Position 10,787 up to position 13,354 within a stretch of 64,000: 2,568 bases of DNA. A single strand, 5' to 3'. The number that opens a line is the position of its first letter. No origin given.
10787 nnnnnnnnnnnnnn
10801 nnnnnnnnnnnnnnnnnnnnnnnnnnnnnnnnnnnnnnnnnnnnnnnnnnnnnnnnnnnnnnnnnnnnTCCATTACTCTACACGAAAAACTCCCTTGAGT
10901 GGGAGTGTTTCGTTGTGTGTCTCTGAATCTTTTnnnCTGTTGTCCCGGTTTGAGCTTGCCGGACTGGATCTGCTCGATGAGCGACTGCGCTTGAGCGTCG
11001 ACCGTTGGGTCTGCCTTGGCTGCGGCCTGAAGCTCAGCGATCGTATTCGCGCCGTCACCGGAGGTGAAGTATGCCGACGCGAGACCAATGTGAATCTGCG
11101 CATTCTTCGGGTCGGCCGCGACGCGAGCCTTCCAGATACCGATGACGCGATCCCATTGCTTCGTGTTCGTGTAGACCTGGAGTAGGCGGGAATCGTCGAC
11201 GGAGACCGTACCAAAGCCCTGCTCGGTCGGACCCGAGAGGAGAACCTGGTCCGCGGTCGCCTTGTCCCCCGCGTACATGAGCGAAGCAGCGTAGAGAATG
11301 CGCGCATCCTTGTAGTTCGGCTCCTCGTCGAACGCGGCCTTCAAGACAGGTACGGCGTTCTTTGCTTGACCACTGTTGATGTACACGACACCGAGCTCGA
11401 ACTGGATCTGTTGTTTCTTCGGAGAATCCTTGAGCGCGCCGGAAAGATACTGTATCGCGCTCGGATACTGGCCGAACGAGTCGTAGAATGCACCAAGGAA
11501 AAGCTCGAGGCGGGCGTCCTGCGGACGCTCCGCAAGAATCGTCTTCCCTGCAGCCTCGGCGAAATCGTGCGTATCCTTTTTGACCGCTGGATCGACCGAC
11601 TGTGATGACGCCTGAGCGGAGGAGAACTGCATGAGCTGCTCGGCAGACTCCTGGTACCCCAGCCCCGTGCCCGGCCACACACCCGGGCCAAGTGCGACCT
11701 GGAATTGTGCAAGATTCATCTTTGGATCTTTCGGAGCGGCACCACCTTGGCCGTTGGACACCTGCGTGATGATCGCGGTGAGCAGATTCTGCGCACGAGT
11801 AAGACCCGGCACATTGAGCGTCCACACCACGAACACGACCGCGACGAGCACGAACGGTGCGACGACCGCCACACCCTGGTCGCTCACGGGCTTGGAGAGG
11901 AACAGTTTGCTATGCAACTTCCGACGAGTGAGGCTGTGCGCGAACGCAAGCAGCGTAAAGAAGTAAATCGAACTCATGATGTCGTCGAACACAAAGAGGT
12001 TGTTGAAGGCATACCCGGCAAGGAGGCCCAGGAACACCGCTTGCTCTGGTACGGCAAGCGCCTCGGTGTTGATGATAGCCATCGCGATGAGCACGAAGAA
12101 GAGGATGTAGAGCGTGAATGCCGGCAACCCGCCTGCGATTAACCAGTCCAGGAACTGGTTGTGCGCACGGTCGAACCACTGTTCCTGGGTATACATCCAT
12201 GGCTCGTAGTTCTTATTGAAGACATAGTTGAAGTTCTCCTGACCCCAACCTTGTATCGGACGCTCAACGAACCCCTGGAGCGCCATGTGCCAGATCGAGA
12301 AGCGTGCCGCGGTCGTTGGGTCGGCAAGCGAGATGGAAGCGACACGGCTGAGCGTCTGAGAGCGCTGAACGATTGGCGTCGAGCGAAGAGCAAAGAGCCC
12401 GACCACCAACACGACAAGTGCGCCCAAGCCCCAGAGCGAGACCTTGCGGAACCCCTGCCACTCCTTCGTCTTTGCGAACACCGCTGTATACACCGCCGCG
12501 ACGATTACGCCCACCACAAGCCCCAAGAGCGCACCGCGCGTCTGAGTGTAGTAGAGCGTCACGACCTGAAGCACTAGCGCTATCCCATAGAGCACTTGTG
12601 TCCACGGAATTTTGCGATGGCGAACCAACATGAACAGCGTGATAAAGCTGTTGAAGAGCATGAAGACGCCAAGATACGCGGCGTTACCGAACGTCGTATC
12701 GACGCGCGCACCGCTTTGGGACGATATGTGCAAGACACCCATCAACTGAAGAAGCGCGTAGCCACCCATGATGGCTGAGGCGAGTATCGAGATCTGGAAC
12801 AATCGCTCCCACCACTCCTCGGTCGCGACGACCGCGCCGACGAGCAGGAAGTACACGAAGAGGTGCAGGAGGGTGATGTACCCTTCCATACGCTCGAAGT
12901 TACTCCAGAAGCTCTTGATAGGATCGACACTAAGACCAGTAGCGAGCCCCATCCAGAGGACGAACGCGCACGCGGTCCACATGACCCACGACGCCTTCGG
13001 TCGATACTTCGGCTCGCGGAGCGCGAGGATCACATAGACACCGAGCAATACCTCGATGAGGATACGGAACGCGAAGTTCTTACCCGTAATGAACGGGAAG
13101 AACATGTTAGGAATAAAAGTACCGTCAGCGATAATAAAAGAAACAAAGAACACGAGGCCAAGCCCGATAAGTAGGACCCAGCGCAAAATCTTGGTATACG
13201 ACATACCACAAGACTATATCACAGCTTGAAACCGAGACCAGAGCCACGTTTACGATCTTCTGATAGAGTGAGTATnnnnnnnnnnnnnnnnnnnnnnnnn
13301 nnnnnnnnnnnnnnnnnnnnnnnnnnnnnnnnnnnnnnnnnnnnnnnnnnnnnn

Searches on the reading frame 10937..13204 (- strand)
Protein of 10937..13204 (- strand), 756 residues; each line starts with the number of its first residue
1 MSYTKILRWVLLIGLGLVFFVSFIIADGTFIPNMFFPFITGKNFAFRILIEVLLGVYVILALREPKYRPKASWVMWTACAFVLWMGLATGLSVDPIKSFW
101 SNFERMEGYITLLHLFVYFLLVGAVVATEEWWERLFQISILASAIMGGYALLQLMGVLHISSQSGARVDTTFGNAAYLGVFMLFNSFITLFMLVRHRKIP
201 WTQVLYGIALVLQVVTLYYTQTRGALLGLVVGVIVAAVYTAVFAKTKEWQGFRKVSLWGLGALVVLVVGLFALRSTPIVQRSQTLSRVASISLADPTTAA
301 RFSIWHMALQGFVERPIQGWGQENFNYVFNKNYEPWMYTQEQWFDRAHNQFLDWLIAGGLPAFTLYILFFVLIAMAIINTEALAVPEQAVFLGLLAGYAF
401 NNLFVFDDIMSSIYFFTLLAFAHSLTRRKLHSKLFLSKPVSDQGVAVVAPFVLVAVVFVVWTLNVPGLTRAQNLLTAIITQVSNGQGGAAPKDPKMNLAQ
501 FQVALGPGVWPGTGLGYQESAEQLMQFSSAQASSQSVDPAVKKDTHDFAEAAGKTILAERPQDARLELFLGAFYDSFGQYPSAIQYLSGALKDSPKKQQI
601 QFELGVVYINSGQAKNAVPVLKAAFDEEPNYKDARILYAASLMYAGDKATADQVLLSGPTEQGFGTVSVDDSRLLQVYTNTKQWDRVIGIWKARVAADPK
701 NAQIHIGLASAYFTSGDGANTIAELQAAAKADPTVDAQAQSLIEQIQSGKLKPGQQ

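Call 75: search_protein_families(library=pfam, proteins=[window:10937-13204:-], max_evalue=0.00001)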
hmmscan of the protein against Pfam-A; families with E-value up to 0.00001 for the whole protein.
window:10937-13204:- (756 aa): 6 families
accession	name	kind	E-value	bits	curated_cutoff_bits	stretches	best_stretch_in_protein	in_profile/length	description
PF04932.20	Wzy_C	-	5.1e-23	81.9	31.7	1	208-367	1-149/149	O-Antigen ligase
PF14559.12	TPR_19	-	6.3e-16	58.9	25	0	611-659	4-52/68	Tetratricopeptide repeat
PF13428.12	TPR_14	-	4.6e-11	42.7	23.5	0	601-640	4-43/44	Tetratricopeptide repeat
PF13432.12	TPR_16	-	1.9e-07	31.8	32.7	0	695-734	24-63/65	Tetratricopeptide repeat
PF23914.1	TPR_CcmH_CycH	-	6e-07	29.9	42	0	519-652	7-141/158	Cytochrome c-type biogenesis protein H TPR domain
PF14561.12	TPR_20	-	6.8e-06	26.8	25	0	692-736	12-56/90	Tetratricopeptide repeat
